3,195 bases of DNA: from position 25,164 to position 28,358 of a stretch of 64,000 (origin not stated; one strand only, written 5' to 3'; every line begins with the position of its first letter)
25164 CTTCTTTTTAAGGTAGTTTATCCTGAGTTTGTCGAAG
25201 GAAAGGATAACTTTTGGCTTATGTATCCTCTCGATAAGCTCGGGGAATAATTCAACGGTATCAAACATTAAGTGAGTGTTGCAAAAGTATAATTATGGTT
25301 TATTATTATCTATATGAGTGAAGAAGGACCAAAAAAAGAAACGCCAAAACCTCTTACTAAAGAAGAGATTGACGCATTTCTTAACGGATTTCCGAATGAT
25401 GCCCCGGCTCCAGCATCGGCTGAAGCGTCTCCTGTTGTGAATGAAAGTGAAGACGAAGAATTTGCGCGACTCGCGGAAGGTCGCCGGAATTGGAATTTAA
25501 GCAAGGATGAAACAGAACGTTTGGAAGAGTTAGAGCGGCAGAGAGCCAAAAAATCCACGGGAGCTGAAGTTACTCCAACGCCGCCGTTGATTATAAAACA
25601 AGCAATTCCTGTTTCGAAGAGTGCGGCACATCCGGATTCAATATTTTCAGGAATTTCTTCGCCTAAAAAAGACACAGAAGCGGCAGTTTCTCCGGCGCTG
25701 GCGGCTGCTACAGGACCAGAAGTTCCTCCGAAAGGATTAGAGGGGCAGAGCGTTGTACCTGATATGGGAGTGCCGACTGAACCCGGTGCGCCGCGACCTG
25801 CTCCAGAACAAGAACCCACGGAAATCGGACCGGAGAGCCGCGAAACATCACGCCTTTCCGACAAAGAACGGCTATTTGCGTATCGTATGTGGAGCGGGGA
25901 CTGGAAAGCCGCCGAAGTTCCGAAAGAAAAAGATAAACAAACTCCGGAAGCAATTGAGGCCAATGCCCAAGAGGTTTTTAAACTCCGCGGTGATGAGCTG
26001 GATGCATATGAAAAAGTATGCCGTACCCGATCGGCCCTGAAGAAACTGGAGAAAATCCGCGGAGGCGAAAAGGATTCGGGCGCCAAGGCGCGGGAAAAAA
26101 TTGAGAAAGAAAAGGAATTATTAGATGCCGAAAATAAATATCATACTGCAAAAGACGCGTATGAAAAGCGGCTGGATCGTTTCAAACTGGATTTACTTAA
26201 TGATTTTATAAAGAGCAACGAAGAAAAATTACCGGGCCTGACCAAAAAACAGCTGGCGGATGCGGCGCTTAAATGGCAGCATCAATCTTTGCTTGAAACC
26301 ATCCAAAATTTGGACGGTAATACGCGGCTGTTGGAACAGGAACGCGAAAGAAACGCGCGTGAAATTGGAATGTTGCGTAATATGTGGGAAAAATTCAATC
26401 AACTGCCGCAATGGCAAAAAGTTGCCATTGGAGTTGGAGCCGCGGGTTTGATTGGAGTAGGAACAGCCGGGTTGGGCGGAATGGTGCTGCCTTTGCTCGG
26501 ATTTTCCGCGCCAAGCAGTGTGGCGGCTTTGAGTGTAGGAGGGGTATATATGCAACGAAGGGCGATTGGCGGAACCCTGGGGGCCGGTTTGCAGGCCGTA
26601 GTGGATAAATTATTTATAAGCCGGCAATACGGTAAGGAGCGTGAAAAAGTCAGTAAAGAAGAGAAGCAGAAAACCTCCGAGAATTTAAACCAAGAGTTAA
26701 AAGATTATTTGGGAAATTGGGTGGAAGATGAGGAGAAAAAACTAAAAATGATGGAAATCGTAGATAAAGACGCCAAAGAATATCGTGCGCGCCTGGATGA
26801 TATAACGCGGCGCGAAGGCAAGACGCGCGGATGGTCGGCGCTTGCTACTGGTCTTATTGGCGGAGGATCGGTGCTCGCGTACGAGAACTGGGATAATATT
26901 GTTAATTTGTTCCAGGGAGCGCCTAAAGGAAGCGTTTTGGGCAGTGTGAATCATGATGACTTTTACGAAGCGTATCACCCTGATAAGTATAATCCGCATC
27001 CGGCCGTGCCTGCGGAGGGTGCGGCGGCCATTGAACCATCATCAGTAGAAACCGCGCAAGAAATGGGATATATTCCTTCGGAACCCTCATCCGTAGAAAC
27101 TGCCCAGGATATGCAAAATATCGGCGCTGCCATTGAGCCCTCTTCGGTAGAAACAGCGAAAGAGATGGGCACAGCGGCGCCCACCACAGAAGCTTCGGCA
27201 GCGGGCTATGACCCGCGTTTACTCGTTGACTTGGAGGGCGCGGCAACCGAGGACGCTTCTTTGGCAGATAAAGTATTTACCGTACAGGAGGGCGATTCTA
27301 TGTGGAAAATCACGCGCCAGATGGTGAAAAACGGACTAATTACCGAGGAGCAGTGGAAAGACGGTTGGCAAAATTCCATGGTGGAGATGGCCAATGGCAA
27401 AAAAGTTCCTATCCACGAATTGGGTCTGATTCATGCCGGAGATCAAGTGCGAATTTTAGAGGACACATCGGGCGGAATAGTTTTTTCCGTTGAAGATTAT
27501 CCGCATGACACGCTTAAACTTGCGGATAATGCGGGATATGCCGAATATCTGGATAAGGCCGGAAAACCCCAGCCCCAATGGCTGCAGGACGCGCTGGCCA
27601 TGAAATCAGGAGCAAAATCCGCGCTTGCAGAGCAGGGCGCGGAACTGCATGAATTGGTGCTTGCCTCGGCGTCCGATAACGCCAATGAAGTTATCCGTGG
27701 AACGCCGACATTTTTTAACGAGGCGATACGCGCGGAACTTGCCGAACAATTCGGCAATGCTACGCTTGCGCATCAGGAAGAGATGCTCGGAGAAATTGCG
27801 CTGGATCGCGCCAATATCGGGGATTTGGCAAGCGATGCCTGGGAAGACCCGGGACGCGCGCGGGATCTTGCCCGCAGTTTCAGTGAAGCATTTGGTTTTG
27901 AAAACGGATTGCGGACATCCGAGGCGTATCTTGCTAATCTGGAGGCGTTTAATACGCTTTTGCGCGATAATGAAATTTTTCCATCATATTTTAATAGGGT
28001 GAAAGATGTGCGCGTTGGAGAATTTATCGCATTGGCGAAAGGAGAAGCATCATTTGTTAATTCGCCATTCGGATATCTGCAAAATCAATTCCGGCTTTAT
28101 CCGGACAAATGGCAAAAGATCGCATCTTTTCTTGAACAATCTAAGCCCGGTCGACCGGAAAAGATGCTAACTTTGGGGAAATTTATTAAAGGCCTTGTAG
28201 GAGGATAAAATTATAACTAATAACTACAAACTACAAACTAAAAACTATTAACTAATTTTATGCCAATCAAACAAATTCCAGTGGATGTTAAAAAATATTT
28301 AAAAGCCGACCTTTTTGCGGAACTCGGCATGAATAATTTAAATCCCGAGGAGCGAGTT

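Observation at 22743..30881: Cluster of giant charged, tail-anchored and LysM-bearing envelope proteins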

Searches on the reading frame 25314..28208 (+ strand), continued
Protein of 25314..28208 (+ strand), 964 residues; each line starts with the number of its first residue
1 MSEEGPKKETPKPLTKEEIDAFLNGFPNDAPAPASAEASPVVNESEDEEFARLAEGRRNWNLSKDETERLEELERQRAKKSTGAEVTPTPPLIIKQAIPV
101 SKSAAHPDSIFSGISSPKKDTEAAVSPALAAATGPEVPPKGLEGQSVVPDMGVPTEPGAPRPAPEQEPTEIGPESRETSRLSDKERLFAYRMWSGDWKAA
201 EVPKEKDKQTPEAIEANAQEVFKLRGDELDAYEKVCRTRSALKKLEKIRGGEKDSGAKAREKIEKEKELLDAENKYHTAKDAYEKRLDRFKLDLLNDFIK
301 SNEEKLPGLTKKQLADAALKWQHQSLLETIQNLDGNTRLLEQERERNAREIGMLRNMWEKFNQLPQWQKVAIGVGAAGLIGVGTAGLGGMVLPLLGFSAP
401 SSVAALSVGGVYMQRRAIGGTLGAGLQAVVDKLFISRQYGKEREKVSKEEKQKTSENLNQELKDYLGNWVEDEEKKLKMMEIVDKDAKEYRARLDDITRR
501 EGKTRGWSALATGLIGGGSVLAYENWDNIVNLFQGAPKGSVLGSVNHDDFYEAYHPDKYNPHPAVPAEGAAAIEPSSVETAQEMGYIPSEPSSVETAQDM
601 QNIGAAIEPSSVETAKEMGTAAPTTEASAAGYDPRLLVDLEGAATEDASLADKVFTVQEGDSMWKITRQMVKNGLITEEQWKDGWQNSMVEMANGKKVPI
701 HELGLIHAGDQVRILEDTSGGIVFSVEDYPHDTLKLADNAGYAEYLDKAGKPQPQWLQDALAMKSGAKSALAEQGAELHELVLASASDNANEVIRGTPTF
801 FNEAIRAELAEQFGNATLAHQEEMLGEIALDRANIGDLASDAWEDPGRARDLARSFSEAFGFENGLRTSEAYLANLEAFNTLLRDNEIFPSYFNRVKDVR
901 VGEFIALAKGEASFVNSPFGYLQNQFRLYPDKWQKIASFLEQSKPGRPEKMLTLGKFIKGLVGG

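Call 43: find_encoding_contigs(protein=P0023, flank=6000, max_places=1)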
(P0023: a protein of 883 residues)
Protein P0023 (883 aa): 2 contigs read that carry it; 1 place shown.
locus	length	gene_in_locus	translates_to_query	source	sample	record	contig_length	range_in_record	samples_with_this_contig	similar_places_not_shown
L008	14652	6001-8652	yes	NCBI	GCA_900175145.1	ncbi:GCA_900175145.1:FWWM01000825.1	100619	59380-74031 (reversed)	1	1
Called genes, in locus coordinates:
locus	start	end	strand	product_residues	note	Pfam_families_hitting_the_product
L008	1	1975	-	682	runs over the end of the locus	PF01138:RNase_PH, PF00013:KH_1 (weak), PF00575:S1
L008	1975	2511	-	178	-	PF01936:NYN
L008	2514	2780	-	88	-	PF00312:Ribosomal_S15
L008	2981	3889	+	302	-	PF02899:Phage_int_SAM_1, PF13495:Phage_int_SAM_4 (faint), PF00589:Phage_integrase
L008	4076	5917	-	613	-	PF00004:AAA, PF17862:AAA_lid_3, PF01434:Peptidase_M41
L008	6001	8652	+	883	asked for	-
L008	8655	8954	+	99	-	PF18908:DUF5663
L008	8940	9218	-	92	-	-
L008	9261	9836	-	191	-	PF01612:DNA_pol_A_exo1 (weak), PF13482:RNase_H_2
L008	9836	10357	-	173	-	PF04308:RNaseH_like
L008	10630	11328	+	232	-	PF01797:Y1_Tnp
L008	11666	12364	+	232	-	-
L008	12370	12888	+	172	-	-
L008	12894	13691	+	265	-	-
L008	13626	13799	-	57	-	-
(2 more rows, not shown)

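Call 44: find_encoding_contigs(protein=P0035, flank=6000, max_places=1)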
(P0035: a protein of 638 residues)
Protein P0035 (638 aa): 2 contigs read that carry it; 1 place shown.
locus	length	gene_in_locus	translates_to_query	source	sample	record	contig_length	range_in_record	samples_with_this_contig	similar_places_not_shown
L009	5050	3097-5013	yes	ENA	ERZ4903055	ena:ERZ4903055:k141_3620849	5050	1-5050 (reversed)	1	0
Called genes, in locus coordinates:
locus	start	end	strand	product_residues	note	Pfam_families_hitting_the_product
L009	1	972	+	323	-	?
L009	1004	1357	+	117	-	PF05635:23S_rRNA_IVP, PF22296:bAvd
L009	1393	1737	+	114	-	PF02033:RBFA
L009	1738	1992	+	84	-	PF01541:GIY-YIG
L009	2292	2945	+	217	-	PF00857:Isochorismatase (faint)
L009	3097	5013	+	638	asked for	-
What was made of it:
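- On C964-family plus DUF5663 gene pair (defined here): L009 ends at the gene and is uninformative (call 44).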

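Call 45: find_encoding_contigs(protein=P0019, flank=6000, max_places=1)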
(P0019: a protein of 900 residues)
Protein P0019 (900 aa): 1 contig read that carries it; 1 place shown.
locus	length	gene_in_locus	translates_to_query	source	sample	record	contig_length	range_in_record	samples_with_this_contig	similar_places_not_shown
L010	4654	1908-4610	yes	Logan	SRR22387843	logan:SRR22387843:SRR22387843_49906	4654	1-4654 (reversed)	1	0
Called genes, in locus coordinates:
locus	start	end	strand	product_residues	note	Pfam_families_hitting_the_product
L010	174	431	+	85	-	-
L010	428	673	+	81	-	-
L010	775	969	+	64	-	-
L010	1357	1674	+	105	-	PF18908:DUF5663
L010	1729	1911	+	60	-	-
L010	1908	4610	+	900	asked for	-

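Call 46: find_encoding_contigs(protein=P0003, flank=6000, max_places=1)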
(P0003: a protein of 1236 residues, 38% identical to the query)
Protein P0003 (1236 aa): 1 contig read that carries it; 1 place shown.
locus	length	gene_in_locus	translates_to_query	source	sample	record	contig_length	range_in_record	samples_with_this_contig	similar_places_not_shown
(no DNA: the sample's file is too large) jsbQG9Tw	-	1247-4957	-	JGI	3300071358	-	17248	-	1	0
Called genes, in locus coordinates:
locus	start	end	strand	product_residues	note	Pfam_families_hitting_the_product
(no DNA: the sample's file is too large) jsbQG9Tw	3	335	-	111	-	?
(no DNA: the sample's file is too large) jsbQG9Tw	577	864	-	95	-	-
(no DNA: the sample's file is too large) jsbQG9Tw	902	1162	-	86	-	PF18898:DUF5654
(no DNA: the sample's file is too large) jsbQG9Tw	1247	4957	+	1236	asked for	PF00481:PP2C, PF07228:SpoIIE (faint), PF13672:PP2C_2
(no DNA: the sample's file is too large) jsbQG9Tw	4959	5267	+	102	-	PF18908:DUF5663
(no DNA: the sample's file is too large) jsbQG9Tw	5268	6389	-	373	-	PF07907:YibE_F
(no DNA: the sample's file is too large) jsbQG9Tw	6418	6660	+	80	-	-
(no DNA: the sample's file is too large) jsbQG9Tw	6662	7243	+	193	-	PF02525:Flavodoxin_2, PF03358:FMN_red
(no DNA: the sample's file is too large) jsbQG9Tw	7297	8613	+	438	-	PF03734:YkuD, PF00768:Peptidase_S11, PF13354:Beta-lactamase2 (weak)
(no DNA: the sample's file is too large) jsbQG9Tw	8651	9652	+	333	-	PF01926:MMR_HSR1, PF02421:FeoB_N (weak), PF06071:YchF-GTPase_C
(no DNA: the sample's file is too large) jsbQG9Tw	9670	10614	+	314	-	PF18920:DUF5671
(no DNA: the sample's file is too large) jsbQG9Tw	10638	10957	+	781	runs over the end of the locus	PF00133:tRNA-synt_1, PF01406:tRNA-synt_1e (faint), PF09334:tRNA-synt_1g, PF13603:tRNA-synt_1_2, PF00133:tRNA-synt_1, PF09334:tRNA-synt_1g (weak), PF08264:Anticodon_1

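Call 82: search_protein_families(library=padloc, proteins=[window:25314-28208:+], max_evalue=0.01)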
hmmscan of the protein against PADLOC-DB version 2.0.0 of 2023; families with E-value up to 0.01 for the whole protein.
window:25314-28208:+ (964 aa): 0 families

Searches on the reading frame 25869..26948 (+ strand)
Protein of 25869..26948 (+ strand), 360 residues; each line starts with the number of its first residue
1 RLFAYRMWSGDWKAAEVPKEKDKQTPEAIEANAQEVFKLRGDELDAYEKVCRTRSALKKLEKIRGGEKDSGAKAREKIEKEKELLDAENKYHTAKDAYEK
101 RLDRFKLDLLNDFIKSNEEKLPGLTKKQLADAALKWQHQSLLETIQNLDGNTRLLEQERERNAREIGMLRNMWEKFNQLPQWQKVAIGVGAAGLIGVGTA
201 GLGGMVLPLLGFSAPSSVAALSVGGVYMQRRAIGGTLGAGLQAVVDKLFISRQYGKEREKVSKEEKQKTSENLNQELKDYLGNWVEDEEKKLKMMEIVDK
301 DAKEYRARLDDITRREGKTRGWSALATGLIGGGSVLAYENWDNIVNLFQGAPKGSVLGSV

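Call 70: predict_structure(alignment_id=A6)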
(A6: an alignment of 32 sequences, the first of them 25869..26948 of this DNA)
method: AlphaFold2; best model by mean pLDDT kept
length: 360 residues; sequences in the alignment: 32
mean_pLDDT: 81.3   pTM: 0.71
mean pLDDT of the five models: 81.3, 79.5, 78.1, 76.6, 76.5
residues with pLDDT >= 90: 181; 70-90: 97; 50-70: 40; < 50: 42
segments of 3 or more residues with pLDDT < 50: 196-225, 351-360
pLDDT, mean of each block of 10 residues (from residue 1): 86 88 83 94 97 93 71 92 98 97 94 93 92 91 91 92 83 87 84 51 41 39 47 71 89 95 95 89 84 93 94 93 83 58 59 42
secondary structure, 60 per line:
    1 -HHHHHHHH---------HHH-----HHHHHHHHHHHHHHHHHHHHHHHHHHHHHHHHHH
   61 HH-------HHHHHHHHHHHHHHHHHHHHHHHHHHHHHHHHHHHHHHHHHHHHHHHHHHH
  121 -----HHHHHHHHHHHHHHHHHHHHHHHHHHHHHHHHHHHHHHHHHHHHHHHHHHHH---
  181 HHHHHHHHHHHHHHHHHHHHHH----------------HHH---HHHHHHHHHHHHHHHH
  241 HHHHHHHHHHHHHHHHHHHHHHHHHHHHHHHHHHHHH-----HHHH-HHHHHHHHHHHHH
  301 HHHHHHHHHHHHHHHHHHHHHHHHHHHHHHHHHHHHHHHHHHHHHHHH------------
elements in order: H2-9 H27-62 H70-120 H126-177 H181-202 H225-277 H283-286 H288-348
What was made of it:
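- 25869..26948 (+): C964 N and TM modules (aa 186-545). Long cytoplasmic helices are continuous with a Gly-rich hydrophobic hairpin (aa 369-412; 26418-26549). A charged helical hairpin follows, then a third TM segment (aa 507-525; 26832-26888). AF2 pLDDT 81.3, pTM 0.71, all-helical (call 70).
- N+TM model: pLDDT 81, pTM 0.71, six long helices (call 70). The AF2 model is poor (pLDDT below 50) across the second half of the hairpin (call 70). Long continuous helices join the membrane to the cytoplasmic part (call 70).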

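Call 72: fold_search(model_id=the predicted structure, library=pdb)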
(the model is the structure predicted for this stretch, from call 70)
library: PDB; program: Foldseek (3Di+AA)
matches with E <= 10: 262; with E <= 0.001: 0
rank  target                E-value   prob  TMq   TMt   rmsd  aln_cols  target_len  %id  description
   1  8px9_A                4.6e-01  0.93  0.37  0.25  14.0       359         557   10  Structure of the antibacterial peptide ABC transporter McjD, solved at wavelength 2.75 A (released 2023-10-25)
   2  8px9_B                5.0e-01  0.90  0.36  0.25  14.4       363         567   10  Structure of the antibacterial peptide ABC transporter McjD, solved at wavelength 2.75 A (released 2023-10-25)
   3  4pl0_A                5.2e-01  0.93  0.36  0.24  14.6       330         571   10  Crystal structure of the antibacterial peptide ABC transporter McjD in an outward occluded state (released 2014-06-18)
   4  4q4j_A                5.2e-01  0.35  0.20  0.14  17.4       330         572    9  Structure of crosslinked TM287/288_S498C_S520C mutant (released 2014-07-16)
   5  7rra_A                6.9e-01  0.21  0.22  0.15  30.9       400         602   11  Cryo-EM Structure of Nanodisc reconstituted ABCD1 in inward open conformation (released 2022-01-19)
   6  3wmg_A                8.6e-01  0.44  0.28  0.18  23.9       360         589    9  Crystal structure of an inward-facing eukaryotic ABC multidrug transporter G277V/A278V/A279V mutant in complex with an (released 2014-04-30)
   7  9iqg_A                9.4e-01  0.23  0.20  0.14  17.2       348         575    9  Cryo-EM structure of MsRv1273c/72c from Mycobacterium smegmatis in the ATP|ADP+Vi-bound Occ (Vi) state (released 2025-05-14)
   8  7p5j_A                9.4e-01  0.10  0.14  0.13  34.4       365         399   11  Cryo-EM structure of human TTYH1 in GDN (released 2021-08-11)
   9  8hf4_A                9.8e-01  0.41  0.25  0.18  14.6       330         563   11  Cryo-EM structure of nucleotide-bound ComA at outward-facing state with EC gate closed conformation (released 2023-10-04)
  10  8wcx_A                1.0e+00  0.28  0.22  0.15  17.1       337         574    9  Cryo-EM structure of MsRv1273c/72c from Mycobacterium smegmatis in the AMPPNP-bound IFasym-1 state (released 2025-03-26)
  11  7x1w_A                1.1e+00  0.41  0.27  0.18  15.9       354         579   10  Cryo-EM structure of human ABCD1 E630Q in the presence of ATP in inward-facing state (released 2023-03-22)
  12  8wcw_A                1.1e+00  0.18  0.19  0.13  17.3       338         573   10  Cryo-EM structure of MsRv1273c/72c from Mycobacterium smegmatis in the IFapo state (released 2025-03-26)
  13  4pl0_B                1.2e+00  0.77  0.36  0.24  14.4       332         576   10  Crystal structure of the antibacterial peptide ABC transporter McjD in an outward occluded state (released 2014-06-18)
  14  7x1w_B                1.2e+00  0.33  0.24  0.16  17.1       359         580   10  Cryo-EM structure of human ABCD1 E630Q in the presence of ATP in inward-facing state (released 2023-03-22)
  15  9rcv_E                1.2e+00  0.33  0.26  0.18  13.4       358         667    9  Structure of the Human Peptide-Loading Complex Arrested by HCMV US6 (released 2025-12-03)
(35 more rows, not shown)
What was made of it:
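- The best, though non-significant, Foldseek matches are the TM domains of ABC exporters such as McjD (E = 0.46, prob 0.93, TM-score 0.37; call 72).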
